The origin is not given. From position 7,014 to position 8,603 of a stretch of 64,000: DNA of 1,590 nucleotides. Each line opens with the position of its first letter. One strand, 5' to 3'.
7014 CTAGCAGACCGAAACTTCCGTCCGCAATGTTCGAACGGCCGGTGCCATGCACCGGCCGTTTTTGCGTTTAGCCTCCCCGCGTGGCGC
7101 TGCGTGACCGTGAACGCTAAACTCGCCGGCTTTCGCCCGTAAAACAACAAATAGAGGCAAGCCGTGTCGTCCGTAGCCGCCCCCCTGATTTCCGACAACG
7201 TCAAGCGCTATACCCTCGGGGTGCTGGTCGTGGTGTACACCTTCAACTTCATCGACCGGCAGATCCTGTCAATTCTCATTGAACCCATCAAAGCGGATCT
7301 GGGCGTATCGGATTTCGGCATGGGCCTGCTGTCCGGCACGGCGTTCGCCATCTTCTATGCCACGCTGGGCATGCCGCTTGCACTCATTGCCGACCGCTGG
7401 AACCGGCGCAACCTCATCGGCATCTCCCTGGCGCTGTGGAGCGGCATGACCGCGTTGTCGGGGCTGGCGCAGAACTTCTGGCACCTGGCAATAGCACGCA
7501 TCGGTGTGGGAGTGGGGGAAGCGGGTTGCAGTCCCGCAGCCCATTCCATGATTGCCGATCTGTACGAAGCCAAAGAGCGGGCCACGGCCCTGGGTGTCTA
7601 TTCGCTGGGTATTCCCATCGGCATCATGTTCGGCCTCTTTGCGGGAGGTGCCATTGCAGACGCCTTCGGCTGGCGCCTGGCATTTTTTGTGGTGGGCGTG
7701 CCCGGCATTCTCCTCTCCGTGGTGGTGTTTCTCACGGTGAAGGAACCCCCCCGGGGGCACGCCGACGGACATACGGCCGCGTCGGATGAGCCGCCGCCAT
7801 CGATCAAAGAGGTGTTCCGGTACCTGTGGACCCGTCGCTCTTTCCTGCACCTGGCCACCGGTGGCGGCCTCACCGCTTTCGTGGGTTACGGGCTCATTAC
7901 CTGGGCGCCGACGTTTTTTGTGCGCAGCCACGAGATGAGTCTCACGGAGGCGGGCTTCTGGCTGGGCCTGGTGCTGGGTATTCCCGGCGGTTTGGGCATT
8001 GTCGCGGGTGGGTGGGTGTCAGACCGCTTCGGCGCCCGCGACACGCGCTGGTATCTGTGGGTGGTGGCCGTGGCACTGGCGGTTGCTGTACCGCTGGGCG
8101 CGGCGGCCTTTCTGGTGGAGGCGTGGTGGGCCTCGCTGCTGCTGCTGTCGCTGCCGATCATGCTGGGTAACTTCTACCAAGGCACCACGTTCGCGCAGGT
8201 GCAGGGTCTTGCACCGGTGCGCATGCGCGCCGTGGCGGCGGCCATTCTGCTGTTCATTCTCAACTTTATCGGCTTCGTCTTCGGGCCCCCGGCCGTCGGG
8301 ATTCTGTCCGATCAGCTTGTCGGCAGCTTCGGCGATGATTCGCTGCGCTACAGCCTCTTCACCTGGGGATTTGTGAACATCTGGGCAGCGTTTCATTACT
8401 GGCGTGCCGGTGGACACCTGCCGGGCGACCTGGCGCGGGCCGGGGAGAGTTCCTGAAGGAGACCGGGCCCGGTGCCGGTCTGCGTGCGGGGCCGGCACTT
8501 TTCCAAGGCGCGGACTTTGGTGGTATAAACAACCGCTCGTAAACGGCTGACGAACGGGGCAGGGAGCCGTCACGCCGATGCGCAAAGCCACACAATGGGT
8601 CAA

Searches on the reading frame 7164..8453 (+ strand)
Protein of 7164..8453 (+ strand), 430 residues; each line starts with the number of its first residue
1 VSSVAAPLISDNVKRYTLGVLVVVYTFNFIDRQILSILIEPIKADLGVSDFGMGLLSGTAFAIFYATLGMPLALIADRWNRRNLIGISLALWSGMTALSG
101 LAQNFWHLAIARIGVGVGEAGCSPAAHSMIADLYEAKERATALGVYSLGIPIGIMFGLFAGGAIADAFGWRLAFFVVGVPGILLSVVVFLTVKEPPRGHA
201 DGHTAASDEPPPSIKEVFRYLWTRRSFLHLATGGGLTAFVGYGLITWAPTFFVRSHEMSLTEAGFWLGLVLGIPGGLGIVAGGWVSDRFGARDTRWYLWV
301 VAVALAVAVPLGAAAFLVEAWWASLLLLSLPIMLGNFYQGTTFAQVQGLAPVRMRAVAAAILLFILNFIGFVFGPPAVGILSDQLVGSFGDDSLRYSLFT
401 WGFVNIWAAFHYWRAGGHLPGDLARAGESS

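Call 47: search_protein_families(library=pfam, proteins=[window:7164-8453:+], max_evalue=0.001)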
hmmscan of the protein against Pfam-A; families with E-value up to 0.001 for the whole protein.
window:7164-8453:+ (430 aa): 4 families
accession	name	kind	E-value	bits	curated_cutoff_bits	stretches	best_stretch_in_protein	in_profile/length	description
PF07690.21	MFS_1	-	2e-54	185.3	33.4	1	22-375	2-347/347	Major Facilitator Superfamily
PF00083.30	Sugar_tr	-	6.9e-13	48.7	22.3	1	73-196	67-195/452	Sugar (and other) transporter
PF03137.26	OATP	-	2.1e-06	26.8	25.8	1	107-310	135-378/545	Organic Anion Transporter Polypeptide (OATP) family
PF00854.27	PTR2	-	5.6e-05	22.6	27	1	85-191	13-120/392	POT family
